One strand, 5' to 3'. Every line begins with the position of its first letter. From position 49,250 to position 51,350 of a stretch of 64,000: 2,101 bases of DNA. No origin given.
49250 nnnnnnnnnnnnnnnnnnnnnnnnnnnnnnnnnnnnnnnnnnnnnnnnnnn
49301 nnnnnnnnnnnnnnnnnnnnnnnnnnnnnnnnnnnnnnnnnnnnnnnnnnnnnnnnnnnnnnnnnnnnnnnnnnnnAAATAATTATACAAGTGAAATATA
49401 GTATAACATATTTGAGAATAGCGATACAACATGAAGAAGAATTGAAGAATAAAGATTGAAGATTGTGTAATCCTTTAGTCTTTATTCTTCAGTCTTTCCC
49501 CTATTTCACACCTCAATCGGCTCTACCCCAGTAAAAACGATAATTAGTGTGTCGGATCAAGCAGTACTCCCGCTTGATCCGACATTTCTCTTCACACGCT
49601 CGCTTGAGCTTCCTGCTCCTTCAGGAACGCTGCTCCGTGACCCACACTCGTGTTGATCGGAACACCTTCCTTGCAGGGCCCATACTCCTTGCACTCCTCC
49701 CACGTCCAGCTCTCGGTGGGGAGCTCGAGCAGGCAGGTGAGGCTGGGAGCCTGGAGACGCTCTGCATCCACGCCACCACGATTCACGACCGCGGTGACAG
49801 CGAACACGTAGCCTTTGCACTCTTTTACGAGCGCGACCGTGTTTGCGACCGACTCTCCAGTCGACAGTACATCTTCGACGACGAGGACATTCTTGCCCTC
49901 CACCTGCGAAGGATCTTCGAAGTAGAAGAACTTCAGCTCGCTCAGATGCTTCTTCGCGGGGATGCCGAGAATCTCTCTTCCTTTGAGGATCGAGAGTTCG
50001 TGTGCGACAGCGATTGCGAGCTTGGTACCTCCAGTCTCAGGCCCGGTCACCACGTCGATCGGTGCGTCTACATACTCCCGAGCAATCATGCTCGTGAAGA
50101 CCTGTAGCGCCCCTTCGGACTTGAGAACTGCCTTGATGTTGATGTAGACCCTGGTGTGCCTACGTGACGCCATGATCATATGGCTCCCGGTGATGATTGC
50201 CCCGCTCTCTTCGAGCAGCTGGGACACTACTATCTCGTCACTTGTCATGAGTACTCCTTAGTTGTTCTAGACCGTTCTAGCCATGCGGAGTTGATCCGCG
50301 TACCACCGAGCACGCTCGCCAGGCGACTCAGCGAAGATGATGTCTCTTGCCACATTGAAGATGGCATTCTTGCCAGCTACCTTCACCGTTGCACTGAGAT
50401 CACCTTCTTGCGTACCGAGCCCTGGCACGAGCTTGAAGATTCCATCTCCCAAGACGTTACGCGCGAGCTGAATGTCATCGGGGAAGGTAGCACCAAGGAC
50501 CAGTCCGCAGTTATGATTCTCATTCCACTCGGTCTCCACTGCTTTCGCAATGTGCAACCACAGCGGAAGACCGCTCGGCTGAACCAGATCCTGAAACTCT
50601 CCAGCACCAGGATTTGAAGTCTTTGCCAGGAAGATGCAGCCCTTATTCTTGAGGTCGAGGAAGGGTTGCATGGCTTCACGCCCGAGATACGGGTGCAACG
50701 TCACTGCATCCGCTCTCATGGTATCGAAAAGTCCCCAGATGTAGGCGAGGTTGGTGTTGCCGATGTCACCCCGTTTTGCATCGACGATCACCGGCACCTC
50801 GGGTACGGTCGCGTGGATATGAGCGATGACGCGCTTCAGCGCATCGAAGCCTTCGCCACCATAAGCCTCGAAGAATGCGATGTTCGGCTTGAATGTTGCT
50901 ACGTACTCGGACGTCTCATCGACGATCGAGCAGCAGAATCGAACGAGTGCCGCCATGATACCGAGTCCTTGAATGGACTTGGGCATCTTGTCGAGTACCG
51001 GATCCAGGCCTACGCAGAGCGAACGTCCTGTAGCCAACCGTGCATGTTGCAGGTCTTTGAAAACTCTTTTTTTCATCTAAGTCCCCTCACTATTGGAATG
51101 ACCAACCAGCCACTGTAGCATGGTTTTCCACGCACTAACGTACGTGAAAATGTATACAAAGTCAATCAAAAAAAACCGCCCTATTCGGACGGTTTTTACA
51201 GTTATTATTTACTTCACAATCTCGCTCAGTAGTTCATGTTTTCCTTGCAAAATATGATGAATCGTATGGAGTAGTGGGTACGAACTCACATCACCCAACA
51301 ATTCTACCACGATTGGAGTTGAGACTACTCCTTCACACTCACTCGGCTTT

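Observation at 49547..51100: Sharp high-GC island carrying pyrE-like and type-2 pyrF: probable recent horizontal acquisition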

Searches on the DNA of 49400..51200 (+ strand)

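Call 74: search_dna_similar(query=window:49400-51200:+, collection=plasmids, mode=distant, max_rows=8)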
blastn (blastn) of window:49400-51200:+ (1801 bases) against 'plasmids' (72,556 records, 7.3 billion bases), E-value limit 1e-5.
No match.

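Call 75: search_dna_similar(query=window:49400-51200:+, collection=phages, mode=distant, max_rows=8)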
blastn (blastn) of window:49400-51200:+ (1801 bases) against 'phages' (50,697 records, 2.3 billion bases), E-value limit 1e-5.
No match.
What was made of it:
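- Tried and rejected: Plasmid and phage DNA searches gave no match (calls 74, 75).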

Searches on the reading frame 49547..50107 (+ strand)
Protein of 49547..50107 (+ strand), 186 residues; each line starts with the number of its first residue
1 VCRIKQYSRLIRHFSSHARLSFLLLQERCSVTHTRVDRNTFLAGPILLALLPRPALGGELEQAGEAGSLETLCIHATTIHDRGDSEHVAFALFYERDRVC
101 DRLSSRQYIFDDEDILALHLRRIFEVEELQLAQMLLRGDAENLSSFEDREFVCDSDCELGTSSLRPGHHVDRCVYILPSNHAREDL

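Call 79: search_protein_families(library=pfam, proteins=[window:49547-50107:+], max_evalue=0.01)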
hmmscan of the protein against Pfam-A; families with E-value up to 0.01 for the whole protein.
window:49547-50107:+ (186 aa): 0 families
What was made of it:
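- Tried and rejected: They have no Pfam match (call 79).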
